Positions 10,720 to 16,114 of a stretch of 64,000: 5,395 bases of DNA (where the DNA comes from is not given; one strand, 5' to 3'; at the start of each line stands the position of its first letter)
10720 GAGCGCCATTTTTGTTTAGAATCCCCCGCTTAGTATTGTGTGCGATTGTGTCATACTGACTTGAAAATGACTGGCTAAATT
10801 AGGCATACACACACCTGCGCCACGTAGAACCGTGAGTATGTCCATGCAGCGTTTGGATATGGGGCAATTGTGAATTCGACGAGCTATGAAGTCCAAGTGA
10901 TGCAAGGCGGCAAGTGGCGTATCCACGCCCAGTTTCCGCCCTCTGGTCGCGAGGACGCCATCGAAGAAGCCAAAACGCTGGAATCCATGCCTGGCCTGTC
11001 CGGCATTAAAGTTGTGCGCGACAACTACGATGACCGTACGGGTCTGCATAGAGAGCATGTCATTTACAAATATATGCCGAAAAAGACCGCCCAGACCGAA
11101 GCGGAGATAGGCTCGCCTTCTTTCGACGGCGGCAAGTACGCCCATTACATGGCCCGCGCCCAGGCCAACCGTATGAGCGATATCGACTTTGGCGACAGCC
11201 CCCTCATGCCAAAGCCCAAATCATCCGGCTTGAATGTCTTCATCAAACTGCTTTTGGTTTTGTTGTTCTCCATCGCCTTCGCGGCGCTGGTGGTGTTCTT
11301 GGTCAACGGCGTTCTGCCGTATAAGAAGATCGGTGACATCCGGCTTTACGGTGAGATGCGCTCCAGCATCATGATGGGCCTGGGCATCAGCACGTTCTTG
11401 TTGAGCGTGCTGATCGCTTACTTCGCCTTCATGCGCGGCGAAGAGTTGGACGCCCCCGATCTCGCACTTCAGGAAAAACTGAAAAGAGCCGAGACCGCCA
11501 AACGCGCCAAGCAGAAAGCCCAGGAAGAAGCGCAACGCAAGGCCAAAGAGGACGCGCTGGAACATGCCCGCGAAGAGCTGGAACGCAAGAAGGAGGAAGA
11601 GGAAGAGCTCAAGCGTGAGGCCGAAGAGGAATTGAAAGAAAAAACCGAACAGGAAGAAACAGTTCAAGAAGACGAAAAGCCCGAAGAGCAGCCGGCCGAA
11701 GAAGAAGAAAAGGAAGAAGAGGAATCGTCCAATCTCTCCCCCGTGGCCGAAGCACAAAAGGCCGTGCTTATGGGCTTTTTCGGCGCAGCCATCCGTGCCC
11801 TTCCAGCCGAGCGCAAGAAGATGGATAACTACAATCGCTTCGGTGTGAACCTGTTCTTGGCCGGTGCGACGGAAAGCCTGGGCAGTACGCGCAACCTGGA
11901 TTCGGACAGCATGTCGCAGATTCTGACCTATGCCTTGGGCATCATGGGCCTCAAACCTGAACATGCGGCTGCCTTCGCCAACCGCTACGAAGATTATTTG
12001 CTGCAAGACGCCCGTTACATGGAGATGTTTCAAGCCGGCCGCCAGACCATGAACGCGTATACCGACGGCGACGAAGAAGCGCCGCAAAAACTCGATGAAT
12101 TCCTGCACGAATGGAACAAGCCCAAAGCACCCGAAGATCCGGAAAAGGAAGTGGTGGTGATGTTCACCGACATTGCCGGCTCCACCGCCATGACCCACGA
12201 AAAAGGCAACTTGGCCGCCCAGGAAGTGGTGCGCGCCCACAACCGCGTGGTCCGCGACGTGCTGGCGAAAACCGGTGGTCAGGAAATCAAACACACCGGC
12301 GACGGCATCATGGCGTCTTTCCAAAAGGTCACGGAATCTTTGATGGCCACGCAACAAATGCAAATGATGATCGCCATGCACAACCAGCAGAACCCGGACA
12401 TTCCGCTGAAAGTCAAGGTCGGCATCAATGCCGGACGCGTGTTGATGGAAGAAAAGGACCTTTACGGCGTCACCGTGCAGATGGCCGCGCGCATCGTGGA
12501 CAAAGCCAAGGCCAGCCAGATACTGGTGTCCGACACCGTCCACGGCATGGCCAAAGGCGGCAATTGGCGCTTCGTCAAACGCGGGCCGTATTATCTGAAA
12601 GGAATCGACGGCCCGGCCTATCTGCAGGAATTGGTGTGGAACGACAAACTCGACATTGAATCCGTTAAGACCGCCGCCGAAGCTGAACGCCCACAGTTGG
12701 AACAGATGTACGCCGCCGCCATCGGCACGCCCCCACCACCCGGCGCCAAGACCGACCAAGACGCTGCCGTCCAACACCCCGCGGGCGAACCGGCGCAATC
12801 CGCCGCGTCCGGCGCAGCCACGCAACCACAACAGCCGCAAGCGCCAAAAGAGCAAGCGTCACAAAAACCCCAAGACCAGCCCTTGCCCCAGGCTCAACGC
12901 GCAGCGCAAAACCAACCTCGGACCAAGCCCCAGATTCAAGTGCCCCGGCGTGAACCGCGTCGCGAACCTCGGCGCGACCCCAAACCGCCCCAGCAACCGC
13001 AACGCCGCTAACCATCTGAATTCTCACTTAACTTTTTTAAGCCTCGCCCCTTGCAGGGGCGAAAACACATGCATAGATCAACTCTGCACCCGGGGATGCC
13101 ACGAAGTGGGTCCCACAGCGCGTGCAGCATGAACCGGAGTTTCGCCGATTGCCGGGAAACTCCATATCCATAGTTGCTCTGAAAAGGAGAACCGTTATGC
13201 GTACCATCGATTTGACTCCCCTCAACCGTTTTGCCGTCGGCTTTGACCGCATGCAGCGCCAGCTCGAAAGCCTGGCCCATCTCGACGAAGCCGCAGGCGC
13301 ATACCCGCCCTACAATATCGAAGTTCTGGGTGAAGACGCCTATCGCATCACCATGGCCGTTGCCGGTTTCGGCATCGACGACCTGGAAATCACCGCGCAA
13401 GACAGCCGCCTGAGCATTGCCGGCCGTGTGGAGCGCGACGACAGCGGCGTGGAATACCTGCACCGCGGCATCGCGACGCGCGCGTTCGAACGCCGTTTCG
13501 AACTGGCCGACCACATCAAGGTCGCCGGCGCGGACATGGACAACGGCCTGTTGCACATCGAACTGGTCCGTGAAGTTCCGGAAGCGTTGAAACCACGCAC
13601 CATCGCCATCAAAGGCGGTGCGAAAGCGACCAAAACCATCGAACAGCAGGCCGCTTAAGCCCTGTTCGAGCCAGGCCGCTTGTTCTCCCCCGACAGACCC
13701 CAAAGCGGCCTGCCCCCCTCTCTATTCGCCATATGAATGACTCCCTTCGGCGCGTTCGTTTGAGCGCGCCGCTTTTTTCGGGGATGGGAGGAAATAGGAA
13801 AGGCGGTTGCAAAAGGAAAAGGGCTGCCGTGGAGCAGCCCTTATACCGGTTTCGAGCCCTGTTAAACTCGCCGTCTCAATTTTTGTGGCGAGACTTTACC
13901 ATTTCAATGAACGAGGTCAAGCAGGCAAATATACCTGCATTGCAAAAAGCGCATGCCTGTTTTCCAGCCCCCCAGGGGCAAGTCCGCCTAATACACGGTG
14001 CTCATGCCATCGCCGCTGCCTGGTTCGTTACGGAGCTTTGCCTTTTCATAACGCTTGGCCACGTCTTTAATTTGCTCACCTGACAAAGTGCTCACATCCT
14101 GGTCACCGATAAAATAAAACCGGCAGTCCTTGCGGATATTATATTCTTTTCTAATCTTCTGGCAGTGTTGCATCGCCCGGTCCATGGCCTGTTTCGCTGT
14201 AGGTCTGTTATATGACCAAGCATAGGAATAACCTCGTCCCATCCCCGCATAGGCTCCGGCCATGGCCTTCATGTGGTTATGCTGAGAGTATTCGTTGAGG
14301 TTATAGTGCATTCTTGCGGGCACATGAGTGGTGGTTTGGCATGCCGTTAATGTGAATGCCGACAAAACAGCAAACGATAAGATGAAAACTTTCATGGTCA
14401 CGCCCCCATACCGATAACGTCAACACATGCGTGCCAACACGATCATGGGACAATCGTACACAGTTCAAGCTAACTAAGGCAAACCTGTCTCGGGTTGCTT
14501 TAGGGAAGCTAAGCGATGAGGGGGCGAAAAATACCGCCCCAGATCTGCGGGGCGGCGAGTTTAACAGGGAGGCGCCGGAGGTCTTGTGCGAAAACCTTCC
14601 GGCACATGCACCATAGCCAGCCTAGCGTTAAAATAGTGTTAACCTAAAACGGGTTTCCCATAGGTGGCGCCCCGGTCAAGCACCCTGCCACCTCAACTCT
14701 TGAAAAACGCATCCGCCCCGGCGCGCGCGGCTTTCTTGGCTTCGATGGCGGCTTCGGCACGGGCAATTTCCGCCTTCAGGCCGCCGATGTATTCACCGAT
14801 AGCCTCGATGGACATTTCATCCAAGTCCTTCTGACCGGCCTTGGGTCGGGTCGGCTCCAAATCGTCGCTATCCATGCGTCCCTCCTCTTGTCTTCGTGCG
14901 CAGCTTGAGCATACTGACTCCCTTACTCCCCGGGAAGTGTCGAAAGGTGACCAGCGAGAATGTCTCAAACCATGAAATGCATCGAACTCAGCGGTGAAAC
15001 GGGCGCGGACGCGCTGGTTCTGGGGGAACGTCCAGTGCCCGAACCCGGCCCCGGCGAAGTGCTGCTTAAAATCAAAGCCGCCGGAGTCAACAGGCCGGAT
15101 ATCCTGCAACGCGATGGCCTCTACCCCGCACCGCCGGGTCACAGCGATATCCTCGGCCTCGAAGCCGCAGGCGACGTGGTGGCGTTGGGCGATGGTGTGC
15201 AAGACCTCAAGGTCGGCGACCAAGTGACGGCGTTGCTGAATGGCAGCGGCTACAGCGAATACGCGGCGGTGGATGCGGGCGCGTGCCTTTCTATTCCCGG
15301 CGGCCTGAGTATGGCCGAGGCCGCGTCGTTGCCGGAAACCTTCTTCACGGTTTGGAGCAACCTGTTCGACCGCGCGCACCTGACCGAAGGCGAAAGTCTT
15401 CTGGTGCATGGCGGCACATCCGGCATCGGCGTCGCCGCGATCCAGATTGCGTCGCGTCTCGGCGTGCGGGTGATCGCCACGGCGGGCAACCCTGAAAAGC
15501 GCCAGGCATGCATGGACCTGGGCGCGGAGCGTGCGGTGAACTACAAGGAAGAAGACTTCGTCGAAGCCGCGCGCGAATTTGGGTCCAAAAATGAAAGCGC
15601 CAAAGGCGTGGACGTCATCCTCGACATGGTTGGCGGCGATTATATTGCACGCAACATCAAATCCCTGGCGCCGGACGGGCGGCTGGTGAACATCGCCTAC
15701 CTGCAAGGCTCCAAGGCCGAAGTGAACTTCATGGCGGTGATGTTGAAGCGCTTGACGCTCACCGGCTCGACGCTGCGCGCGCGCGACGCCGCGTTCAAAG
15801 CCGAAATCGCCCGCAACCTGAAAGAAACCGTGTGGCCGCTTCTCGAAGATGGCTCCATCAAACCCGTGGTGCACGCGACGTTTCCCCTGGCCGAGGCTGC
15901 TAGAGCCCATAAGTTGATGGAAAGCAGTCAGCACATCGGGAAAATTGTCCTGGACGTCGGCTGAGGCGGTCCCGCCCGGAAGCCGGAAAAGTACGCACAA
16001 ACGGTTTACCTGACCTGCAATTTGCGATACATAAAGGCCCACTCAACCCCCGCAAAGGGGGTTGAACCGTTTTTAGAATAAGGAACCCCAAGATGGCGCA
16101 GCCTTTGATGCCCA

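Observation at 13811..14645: Candidate CtrA-controlled sRNA and a perfectly complementary anti-sRNA (sponge) flanking an orphan lipoprotein gene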

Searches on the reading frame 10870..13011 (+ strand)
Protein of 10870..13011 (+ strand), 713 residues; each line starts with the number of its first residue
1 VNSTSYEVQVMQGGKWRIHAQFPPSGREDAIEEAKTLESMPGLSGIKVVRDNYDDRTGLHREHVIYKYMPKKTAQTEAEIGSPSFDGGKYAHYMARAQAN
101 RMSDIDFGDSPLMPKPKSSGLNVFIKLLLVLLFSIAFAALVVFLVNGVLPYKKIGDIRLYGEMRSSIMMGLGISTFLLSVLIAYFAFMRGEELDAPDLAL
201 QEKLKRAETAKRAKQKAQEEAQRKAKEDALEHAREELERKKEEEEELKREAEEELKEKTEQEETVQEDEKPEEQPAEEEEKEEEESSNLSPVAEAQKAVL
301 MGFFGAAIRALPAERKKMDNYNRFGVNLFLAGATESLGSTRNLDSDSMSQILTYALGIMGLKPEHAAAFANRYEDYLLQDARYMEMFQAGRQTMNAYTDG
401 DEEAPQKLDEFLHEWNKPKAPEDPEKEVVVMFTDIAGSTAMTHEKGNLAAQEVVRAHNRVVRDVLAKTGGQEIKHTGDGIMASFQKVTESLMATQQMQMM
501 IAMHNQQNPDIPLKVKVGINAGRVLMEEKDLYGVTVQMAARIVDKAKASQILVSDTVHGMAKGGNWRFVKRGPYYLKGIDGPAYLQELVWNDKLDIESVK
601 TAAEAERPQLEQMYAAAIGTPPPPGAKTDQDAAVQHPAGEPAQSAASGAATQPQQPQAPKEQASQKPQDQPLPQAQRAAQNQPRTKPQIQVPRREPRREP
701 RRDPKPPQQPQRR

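Call 15: search_protein_families(library=pfam, proteins=[window:10870-13011:+], max_evalue=0.01)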
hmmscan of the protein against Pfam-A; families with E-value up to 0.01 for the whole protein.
window:10870-13011:+ (713 aa): 4 families
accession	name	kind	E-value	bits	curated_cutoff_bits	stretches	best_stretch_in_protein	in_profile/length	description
PF00211.25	Guanylate_cyc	-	1.8e-21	77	21.9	1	424-578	5-172/183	Adenylate and Guanylate cyclase catalytic domain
PF05262.16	Borrelia_P83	-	0.0048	15.9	33.6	1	206-287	207-286/489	Borrelia P83/100 protein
PF15717.10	PCM1_C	-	0.007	15.5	27.4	0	182-286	307-410/628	Pericentriolar material 1 C terminus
PF22251.1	PFF1_TM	-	0.0076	16.2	32.3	1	198-294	116-212/300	Vacuolar membrane protease, transmembrane domain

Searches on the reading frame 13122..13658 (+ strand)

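Call 15: search_protein_families(library=pfam, proteins=[window:13122-13658:+], max_evalue=0.01)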
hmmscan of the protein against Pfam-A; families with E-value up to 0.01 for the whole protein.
window:13122-13658:+ (178 aa): 1 family
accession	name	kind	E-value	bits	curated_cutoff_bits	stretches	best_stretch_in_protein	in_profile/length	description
PF00011.27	HSP20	-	7.7e-17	61.7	20.8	1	70-164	5-102/102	Hsp20/alpha crystallin family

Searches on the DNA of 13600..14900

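Call 4: search_rna_families(source=window, start=13600, end=14900, threshold=evalue, max_evalue=10, show_alignments=3)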
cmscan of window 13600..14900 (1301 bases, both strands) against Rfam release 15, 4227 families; matches with E-value up to 10: 5.
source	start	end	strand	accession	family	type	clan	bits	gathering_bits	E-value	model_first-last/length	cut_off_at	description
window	13812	13892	-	RF02869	ncS025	Gene; sRNA;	-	22.5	46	0.23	1-85/85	no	Burkholderia sRNA 25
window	13809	13844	-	RF00489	ctRNA_p42d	Gene; antisense;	-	21.2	50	0.12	1-46/46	no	ctRNA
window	14526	14610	-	RF02784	SorX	Gene; sRNA;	-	17.1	46.6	0.43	1-73/73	no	Singlet oxygen resistance RNA X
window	14519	14590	-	RF00519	suhB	Gene; sRNA;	CL00108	15.2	41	4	1-77/77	no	Makes More Granules Regulator RNA (mmgR)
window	13812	13967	-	RF01673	PhrS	Gene; sRNA;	-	13.5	37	1.2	1-212/212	no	PhrS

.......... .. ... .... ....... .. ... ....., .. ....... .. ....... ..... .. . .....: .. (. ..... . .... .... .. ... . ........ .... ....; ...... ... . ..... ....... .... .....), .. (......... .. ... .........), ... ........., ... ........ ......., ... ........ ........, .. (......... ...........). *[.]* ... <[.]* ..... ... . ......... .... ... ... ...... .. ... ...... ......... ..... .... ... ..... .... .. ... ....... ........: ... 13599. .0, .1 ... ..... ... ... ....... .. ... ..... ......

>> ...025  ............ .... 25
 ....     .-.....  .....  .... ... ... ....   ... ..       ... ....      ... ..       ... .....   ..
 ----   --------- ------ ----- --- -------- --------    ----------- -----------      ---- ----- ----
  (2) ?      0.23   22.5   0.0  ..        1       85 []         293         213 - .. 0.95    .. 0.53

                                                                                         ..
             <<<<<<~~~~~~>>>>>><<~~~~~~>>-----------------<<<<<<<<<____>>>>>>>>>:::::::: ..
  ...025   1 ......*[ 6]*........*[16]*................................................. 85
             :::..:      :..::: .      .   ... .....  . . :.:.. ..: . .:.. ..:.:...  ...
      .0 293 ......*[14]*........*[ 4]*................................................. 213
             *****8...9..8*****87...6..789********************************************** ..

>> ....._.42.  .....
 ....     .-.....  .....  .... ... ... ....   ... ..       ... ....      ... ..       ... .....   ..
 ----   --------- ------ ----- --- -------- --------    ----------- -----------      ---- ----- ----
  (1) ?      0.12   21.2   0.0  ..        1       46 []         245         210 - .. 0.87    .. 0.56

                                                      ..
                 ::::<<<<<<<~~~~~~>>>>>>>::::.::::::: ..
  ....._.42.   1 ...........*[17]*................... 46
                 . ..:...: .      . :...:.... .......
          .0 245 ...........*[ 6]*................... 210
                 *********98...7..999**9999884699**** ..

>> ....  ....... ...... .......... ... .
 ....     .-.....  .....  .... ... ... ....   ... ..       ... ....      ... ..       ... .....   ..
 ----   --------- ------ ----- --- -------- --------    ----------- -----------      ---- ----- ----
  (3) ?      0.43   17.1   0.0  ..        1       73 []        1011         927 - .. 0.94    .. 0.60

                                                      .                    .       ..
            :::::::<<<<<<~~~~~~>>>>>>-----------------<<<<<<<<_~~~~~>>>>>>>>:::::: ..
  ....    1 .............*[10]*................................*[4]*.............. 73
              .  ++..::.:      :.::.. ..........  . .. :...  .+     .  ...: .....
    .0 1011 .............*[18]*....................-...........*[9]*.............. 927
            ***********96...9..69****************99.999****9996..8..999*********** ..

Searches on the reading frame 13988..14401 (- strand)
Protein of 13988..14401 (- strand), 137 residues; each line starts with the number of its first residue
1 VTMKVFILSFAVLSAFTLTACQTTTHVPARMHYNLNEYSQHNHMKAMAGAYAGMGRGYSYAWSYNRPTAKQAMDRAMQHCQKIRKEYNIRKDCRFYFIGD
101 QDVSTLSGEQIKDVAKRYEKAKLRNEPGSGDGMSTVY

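Call 15: search_protein_families(library=pfam, proteins=[window:13988-14401:-], max_evalue=0.01)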
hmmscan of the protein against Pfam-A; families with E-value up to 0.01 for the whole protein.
window:13988-14401:- (137 aa): 1 family
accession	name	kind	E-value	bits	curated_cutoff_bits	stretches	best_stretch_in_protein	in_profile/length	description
PF13827.11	DUF4189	-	0.00043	21.3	25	1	49-99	2-47/97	Domain of unknown function (DUF4189)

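Call 22: find_related_loci(query=window:13988-14401:-, collection=genome_contigs, flank=3000)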
Query window:13988-14401:- (137 aa) in genome_contigs; peptide patterns used: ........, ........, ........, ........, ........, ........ (x = any residue, [..] = any of these).
328 stretches matched a pattern, but none encodes a relative of the query by tblastn (E <= 1e-3).

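Call 43: search_protein_families(library=ncbifam, proteins=[window:13988-14401:-], max_evalue=0.001)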
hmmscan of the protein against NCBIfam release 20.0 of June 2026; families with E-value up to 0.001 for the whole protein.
window:13988-14401:- (137 aa): 0 families

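Call 66: find_homologous_proteins(query=window:13988-14395:-, max_evalue=0.001)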
Query window:13988-14395:- (135 aa): 1 proteins with E <= 0.001 among 4 candidates.
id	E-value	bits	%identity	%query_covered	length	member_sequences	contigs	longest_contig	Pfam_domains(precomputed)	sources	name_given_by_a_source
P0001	4.3e-67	242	100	79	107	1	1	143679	-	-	-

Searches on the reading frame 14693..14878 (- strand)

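Call 15: search_protein_families(library=pfam, proteins=[window:14693-14878:-], max_evalue=0.01)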
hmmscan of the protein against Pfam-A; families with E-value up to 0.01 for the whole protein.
window:14693-14878:- (61 aa): 1 family
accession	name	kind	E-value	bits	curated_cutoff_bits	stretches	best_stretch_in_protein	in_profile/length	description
PF06698.16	DUF1192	-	4.6e-19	68.7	25.5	1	5-60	1-58/58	Protein of unknown function (DUF1192)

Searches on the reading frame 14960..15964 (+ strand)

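Call 15: search_protein_families(library=pfam, proteins=[window:14960-15964:+], max_evalue=0.01)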
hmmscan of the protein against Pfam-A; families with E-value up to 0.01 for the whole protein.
window:14960-15964:+ (334 aa): 4 families
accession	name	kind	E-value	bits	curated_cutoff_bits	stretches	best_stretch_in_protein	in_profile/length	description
PF00107.32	ADH_zinc_N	-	1.5e-27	96.5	31.8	1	155-281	1-122/129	Zinc-binding dehydrogenase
PF13602.12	ADH_zinc_N_2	-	6e-26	92.4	27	1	187-331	1-134/134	Zinc-binding dehydrogenase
PF08240.17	ADH_N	-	2.1e-15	57.3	23.5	1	30-113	1-103/104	Alcohol dehydrogenase GroES-like domain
PF16884.10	ADH_N_2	-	0.0033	17.7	31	1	11-108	10-104/108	N-terminal domain of oxidoreductase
